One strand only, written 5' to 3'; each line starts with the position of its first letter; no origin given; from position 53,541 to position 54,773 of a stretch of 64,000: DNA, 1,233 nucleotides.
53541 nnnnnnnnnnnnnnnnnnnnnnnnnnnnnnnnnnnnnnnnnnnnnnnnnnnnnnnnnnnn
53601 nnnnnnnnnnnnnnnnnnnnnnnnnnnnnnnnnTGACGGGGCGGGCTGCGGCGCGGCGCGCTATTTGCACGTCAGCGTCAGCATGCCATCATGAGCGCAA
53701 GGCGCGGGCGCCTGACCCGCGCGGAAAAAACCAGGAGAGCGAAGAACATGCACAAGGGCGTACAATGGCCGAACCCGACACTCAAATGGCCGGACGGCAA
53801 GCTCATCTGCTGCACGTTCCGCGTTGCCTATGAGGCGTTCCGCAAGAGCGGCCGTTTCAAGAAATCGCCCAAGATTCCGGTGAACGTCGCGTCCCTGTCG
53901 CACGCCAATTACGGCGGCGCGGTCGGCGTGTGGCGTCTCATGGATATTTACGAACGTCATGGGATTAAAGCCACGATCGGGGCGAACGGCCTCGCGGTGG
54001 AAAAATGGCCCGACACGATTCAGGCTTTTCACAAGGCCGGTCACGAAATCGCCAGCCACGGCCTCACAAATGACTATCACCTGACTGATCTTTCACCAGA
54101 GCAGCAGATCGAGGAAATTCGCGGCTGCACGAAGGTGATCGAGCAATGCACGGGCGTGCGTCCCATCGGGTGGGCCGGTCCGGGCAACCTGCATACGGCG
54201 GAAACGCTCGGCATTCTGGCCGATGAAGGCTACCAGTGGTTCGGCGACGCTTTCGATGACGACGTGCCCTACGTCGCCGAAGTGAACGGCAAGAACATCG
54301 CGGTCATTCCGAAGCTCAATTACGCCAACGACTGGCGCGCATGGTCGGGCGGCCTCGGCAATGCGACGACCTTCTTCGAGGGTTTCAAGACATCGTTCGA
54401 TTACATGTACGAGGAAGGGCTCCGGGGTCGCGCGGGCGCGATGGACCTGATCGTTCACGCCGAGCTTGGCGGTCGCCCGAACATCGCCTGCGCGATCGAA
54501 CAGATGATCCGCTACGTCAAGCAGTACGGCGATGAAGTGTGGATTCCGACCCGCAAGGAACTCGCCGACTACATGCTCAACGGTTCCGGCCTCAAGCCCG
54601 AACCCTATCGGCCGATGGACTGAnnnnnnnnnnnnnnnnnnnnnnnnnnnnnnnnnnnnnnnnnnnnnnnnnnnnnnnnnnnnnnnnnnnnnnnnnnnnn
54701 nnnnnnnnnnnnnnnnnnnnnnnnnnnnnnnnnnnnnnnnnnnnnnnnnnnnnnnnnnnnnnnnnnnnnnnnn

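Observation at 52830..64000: Candidate undescribed catabolic operon: decarboxylase-like aldolase, 2 PuuE-type amidohydrolases, ABC importer, 2 unknown alpha/beta-hydrolases, SDR, DUF1993, CoA transferase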

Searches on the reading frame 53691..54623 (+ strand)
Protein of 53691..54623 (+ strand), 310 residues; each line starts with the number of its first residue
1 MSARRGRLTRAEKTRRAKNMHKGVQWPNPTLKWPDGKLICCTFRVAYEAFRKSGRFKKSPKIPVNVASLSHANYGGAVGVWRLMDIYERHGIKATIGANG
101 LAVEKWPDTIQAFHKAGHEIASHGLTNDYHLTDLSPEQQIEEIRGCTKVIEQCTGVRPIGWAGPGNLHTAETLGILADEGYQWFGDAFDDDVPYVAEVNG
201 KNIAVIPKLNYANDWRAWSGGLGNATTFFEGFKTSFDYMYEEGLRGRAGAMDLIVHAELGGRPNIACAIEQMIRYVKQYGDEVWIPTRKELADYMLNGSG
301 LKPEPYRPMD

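Call 5: search_protein_families(library=pfam, proteins=[window:53691-54623:+], max_evalue=0.01)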
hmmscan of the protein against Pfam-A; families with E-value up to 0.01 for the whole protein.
window:53691-54623:+ (310 aa): 1 family
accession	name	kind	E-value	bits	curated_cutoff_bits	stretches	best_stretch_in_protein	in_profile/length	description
PF01522.26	Polysacc_deac_1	-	2.1e-16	60.5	23.1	1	80-182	21-122/124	Polysaccharide deacetylase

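Call 6: search_protein_families(library=ncbifam, proteins=[window:53691-54623:+], max_evalue=0.01)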
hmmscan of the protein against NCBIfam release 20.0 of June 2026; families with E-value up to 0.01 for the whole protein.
window:53691-54623:+ (310 aa): 8 families
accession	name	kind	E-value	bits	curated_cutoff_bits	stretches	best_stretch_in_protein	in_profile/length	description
TIGR03212.1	uraD_N-term-dom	equivalog_domain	9.9e-41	139.7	424.6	1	72-294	71-290/297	allantoinase PuuE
TIGR03006.1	pepcterm_polyde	equivalog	3.4e-12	46.1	276.2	1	81-183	37-141/272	XrtA system polysaccharide deacetylase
TIGR02764.1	spore_ybaN_pdaB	equivalog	2.3e-08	34.1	237.4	1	82-182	23-122/191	polysaccharide deacetylase family sporulation protein PdaB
TIGR02873.1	spore_ylxY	hypoth_equivalog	2e-06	27.2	391.5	1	79-180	99-199/268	probable sporulation protein, polysaccharide deacetylase family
TIGR04243.1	nodulat_NodB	equivalog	4.1e-05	23.2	240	1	82-155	19-91/197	chitooligosaccharide deacetylase NodB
NF045821.1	PgAcgDacpgdA1_Bac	equivalog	0.00013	21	400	1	82-158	105-180/282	peptidoglycan-N-acetylglucosamine deacetylase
NF045822.1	PgAcgDacpgdA2_Bac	equivalog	0.0022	17.3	400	1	82-158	86-161/274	peptidoglycan-N-acetylglucosamine deacetylase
TIGR02884.1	spore_pdaA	equivalog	0.0047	16.7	298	1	82-164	54-135/224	delta-lactam-biosynthetic de-N-acetylase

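Call 15: search_solved_structures(query=window:53691-54623:+, max_evalue=0.001)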
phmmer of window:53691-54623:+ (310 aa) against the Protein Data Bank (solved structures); distinct sequences matched with E-value up to 0.001: 10.
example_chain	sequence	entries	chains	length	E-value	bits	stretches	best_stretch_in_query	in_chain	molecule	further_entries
3s6o_A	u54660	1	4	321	8.3e-34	120.2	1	70-303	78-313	Polysaccharide deacetylase family protein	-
1z7a_A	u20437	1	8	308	2.4e-32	115.4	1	70-294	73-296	conserved hypothetical protein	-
3cl6_A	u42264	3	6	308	3.5e-31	111.6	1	67-293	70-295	Puue allantoinase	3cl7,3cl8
3rxz_A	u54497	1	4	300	7.3e-25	90.8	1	27-295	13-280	Polysaccharide deacetylase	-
3qbu_A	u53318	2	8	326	2.7e-13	52.8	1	69-215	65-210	Putative uncharacterized protein | peptidoglycan deacetylase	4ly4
7y51_A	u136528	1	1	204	7e-07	31.7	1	82-171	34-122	Predicted xylanase/chitin deacetylase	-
7fbw_A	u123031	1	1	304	2.2e-06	30.1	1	82-170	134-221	Predicted xylanase/chitin deacetylase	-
5lfz_A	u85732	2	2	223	5.4e-05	25.5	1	82-170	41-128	ArCE4A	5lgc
7bly_A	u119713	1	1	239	0.00013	24.3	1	81-184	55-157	Aspergillus niger contig An12c0130, genomic contig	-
6h8n_A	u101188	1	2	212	0.00089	21.5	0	82-159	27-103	Peptidoglycan-N-acetylmuramic acid deacetylase PdaC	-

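Call 48: find_homologous_proteins(query=window:53748-54623:+, max_evalue=1e-20)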
Query window:53748-54623:+ (291 aa): 227 proteins with E <= 1e-20 among 1116 candidates; the best 120 are listed.
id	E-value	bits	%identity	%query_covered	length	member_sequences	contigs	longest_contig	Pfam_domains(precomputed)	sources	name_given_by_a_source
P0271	1.6e-189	647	91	100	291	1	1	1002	PF01522.27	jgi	jgi:peptidoglycan/xylan/chitin deacetylase (PgdA/CDA1 family)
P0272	2.3e-185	633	88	100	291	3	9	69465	PF01522.27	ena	-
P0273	3.8e-184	629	88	100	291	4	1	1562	PF01522.27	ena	-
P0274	7.2e-183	625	88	100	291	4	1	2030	PF01522.27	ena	-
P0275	2.4e-181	620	87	100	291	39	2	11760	PF01522.27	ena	-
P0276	1.4e-179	614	86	100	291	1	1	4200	PF01522.27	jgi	-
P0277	5.5e-174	596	82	100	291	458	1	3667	PF01522.27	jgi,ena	-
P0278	6.0e-174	595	82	100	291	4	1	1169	PF01522.27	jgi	jgi:peptidoglycan/xylan/chitin deacetylase (PgdA/CDA1 family)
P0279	1.6e-173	594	83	100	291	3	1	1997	PF01522.27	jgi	jgi:peptidoglycan/xylan/chitin deacetylase (PgdA/CDA1 family)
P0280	3.8e-173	593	82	100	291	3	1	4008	PF01522.27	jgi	jgi:peptidoglycan/xylan/chitin deacetylase (PgdA/CDA1 family)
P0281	8.9e-173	592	82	100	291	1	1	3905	PF01522.27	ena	-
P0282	9.3e-173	592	83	100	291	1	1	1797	PF01522.27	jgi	jgi:peptidoglycan/xylan/chitin deacetylase (PgdA/CDA1 family)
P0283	1.2e-172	591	82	100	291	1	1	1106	PF01522.27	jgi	jgi:peptidoglycan/xylan/chitin deacetylase (PgdA/CDA1 family)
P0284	1.2e-172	591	82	100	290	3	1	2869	PF01522.27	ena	-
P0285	1.2e-172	591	81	100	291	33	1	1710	PF01522.27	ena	-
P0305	3.3e-170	583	81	100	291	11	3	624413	PF01522.27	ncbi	-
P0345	4.0e-163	560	78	100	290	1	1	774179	PF01522.27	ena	-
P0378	2.0e-155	535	75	100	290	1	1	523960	PF01522.27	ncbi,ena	-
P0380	1.6e-146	505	75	93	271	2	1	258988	PF01522.27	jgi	jgi:chitin deacetylase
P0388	8.4e-134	464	63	100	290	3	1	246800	PF01522.27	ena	-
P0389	5.8e-133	461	67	100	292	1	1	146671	PF01522.27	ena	-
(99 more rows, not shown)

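Call 49: find_encoding_contigs(protein=P0388, flank=10000, max_places=1)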
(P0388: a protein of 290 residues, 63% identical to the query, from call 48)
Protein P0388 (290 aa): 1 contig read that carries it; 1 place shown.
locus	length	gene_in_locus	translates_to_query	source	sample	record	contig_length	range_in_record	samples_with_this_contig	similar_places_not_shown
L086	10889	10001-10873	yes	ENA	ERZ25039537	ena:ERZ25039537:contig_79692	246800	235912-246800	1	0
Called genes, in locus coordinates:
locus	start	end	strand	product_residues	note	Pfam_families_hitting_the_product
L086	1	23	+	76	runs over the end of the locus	-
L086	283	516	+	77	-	-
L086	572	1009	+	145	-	PF00582:Usp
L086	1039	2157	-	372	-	PF01968:Hydantoinase_A, PF19278:Hydant_A_C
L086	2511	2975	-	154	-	PF05378:Hydant_A_N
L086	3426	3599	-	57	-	-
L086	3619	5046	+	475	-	PF07690:MFS_1, PF00083:Sugar_tr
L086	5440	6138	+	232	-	PF02538:Hydantoinase_B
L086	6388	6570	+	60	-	-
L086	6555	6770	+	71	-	-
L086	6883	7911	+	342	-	PF00676:E1_dh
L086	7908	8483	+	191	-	PF02779:Transket_pyr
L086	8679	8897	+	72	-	PF02780:Transketolase_C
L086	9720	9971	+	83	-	-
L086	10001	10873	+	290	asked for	PF01522:Polysacc_deac_1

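Call 50: find_encoding_contigs(protein=P0389, flank=10000, max_places=1)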
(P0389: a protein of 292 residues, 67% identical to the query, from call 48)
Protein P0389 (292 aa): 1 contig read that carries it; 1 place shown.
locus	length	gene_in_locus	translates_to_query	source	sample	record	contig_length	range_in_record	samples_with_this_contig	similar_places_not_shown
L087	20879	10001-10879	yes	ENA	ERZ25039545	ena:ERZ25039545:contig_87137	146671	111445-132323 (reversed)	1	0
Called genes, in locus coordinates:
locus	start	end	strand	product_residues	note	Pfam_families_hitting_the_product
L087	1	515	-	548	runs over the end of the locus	PF00890:FAD_binding_2, PF01134:GIDA (faint), PF01266:DAO, PF03486:HI0933_like (faint), PF07992:Pyr_redox_2 (faint), PF12831:FAD_oxidored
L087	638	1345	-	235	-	PF17645:Amdase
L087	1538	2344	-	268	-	PF00106:adh_short, PF08659:KR, PF13561:adh_short_C2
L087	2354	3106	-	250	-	PF00106:adh_short, PF13561:adh_short_C2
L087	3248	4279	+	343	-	-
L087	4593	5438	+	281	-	-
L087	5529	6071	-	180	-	-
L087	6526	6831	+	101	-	-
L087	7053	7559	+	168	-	PF00528:BPD_transp_1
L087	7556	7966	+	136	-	PF00005:ABC_tran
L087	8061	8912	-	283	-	-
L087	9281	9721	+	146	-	-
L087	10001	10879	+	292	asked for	PF01522:Polysacc_deac_1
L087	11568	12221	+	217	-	-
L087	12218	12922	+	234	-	PF01522:Polysacc_deac_1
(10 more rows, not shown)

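Call 51: find_encoding_contigs(protein=P0378, flank=10000, max_places=1)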
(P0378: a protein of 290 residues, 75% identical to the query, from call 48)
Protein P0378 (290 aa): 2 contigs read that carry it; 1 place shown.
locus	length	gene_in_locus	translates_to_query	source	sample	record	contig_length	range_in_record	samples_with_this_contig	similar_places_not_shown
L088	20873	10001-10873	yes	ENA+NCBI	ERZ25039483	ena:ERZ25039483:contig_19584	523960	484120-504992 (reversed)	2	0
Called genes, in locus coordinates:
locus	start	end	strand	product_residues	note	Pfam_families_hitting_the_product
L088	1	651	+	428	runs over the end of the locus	PF02518:HATPase_c (weak)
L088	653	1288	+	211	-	PF00072:Response_reg, PF00196:GerE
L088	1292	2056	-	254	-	-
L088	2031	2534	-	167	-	-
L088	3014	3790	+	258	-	PF07969:Amidohydro_3 (weak)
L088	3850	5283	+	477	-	PF07969:Amidohydro_3, PF01979:Amidohydro_1 (faint)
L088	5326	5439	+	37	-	-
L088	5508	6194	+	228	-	PF20030:bpMoxR (weak), PF07726:AAA_3, PF07728:AAA_5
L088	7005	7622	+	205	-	PF01381:HTH_3, PF12844:HTH_19 (weak), PF13560:HTH_31, PF07883:Cupin_2 (weak)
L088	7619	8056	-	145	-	-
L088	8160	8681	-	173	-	PF03773:ArsP_1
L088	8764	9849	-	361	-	PF01547:SBP_bac_1, PF13416:SBP_bac_8, PF13343:SBP_bac_6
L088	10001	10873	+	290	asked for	PF01522:Polysacc_deac_1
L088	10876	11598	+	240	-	PF00106:adh_short, PF01370:Epimerase (faint), PF08659:KR (weak), PF13561:adh_short_C2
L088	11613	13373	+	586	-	PF00528:BPD_transp_1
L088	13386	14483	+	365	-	PF00005:ABC_tran, PF08402:TOBE_2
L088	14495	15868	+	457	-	-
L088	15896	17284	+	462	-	-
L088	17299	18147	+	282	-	PF01522:Polysacc_deac_1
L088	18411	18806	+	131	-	PF00106:adh_short, PF13561:adh_short_C2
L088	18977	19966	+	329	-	PF00126:HTH_1, PF03466:LysR_substrate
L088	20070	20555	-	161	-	PF01019:G_glu_transpept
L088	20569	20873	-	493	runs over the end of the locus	PF01019:G_glu_transpept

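Call 81: find_encoding_contigs(protein=P0305, flank=10000, max_places=1)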
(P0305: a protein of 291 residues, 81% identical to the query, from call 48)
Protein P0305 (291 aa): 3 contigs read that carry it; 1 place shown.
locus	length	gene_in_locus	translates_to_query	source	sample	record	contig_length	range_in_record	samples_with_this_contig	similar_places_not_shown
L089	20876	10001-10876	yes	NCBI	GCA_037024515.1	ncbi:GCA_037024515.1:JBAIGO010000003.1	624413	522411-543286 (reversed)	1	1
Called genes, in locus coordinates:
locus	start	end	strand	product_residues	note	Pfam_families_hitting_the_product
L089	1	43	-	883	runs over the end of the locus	PF17900:Peptidase_M1_N, PF01433:Peptidase_M1, PF11838:ERAP1_C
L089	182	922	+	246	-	PF17036:CBP_BcsS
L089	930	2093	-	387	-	PF12679:ABC2_membrane_2, PF12698:ABC2_membrane_3, PF01061:ABC2_membrane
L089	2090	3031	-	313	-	PF00005:ABC_tran, PF13304:AAA_21 (weak)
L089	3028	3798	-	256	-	PF25919:BSH_CusB (faint), PF00364:Biotin_lipoyl (faint), PF25917:BSH_RND, PF25973:BSH_CzcB (faint), PF25984:BSH_YknX (weak), PF25885:HH_EMRA (weak)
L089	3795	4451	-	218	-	PF00440:TetR_N, PF14246:TetR_C_7, PF16859:TetR_C_11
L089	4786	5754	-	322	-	PF03401:TctC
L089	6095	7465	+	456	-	PF20695:UbiD_N, PF01977:UbiD, PF20696:UbiD_C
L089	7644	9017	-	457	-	PF03972:MmgE_PrpD_N, PF19305:MmgE_PrpD_C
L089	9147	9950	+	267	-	PF00106:adh_short, PF08659:KR, PF13561:adh_short_C2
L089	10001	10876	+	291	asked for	PF01522:Polysacc_deac_1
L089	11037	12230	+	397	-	PF13416:SBP_bac_8, PF13343:SBP_bac_6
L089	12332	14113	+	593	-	PF00528:BPD_transp_1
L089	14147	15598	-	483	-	PF00890:FAD_binding_2, PF01266:DAO (weak)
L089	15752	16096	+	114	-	PF00034:Cytochrom_C (weak), PF13442:Cytochrome_CBB3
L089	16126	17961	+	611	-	PF13620:CarboxypepD_reg, PF13715:CarbopepD_reg_2, PF22904:NOMO1-like_2nd (weak), PF24684:Vgb_lyase (faint), PF08450:SGL (faint)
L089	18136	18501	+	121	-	PF00034:Cytochrom_C (faint), PF13442:Cytochrome_CBB3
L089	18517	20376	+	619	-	PF13620:CarboxypepD_reg, PF13715:CarbopepD_reg_2 (weak), PF22904:NOMO1-like_2nd (faint), PF24684:Vgb_lyase (weak), PF08450:SGL (faint), PF24684:Vgb_lyase (weak)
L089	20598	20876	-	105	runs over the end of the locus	PF10056:DUF2293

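Call 82: find_encoding_contigs(protein=P0345, flank=10000, max_places=1)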
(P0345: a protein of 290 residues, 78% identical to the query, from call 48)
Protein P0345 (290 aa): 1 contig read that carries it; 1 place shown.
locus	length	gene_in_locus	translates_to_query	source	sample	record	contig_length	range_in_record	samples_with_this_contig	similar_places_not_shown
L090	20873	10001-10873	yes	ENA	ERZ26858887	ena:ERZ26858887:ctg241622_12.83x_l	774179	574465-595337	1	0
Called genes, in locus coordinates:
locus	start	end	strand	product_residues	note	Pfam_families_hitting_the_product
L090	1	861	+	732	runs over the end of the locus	PF01315:Ald_Xan_dh_C, PF02738:MoCoBD_1, PF20256:MoCoBD_2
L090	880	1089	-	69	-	-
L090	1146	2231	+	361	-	PF13343:SBP_bac_6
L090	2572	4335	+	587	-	PF00528:BPD_transp_1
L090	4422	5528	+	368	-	PF00005:ABC_tran, PF13304:AAA_21 (faint)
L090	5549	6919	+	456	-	-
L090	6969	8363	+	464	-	-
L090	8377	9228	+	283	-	PF01522:Polysacc_deac_1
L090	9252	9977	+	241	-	PF00106:adh_short, PF13561:adh_short_C2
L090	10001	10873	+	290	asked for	PF01522:Polysacc_deac_1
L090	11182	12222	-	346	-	PF01547:SBP_bac_1, PF13531:SBP_bac_11, PF13416:SBP_bac_8, PF13343:SBP_bac_6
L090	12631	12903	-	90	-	PF01817:CM_2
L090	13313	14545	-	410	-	PF10908:Tlde1_dom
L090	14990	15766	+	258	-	PF19541:DUF6065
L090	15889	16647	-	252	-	PF17645:Amdase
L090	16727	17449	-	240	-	PF17645:Amdase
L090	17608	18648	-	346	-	-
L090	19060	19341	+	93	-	-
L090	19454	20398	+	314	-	PF19459:DUF5996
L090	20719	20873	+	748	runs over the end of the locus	PF00990:GGDEF, PF00563:EAL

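Call 83: find_encoding_contigs(protein=P0380, flank=10000, max_places=1)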
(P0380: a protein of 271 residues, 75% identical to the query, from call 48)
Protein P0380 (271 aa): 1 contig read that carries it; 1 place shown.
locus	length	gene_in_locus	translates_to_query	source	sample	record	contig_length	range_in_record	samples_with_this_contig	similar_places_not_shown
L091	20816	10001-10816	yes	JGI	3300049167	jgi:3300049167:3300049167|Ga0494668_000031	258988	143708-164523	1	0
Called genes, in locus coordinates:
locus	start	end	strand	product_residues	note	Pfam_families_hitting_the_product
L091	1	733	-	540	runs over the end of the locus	PF00005:ABC_tran, PF13191:AAA_16 (faint), PF13304:AAA_21 (weak), PF08352:oligo_HPY (weak), PF00005:ABC_tran, PF02463:SMC_N (weak), PF13401:AAA_22 (weak), PF08352:oligo_HPY (weak), +1 more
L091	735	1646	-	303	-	PF00528:BPD_transp_1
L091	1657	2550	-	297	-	PF00528:BPD_transp_1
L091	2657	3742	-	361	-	PF07676:PD40 (faint), PF26549:Tricorn_N (faint)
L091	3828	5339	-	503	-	PF00496:SBP_bac_5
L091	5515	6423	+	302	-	PF00126:HTH_1, PF03466:LysR_substrate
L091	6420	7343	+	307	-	PF00126:HTH_1, PF03466:LysR_substrate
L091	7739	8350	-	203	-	PF12844:HTH_19 (weak), PF13560:HTH_31, PF01381:HTH_3, PF07883:Cupin_2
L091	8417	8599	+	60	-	-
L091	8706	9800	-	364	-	PF01547:SBP_bac_1, PF13416:SBP_bac_8, PF13343:SBP_bac_6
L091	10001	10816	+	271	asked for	PF01522:Polysacc_deac_1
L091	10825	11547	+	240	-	PF00106:adh_short, PF01370:Epimerase (weak), PF13561:adh_short_C2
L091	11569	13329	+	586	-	PF00528:BPD_transp_1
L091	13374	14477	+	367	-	PF00005:ABC_tran, PF13304:AAA_21 (faint), PF08402:TOBE_2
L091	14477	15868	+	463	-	-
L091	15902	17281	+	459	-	-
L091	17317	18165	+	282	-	PF01522:Polysacc_deac_1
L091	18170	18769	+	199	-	PF02417:Chromate_transp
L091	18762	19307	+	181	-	PF02417:Chromate_transp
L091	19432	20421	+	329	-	PF00126:HTH_1, PF03466:LysR_substrate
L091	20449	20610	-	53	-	-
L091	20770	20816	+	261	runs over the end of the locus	PF11010:DUF2848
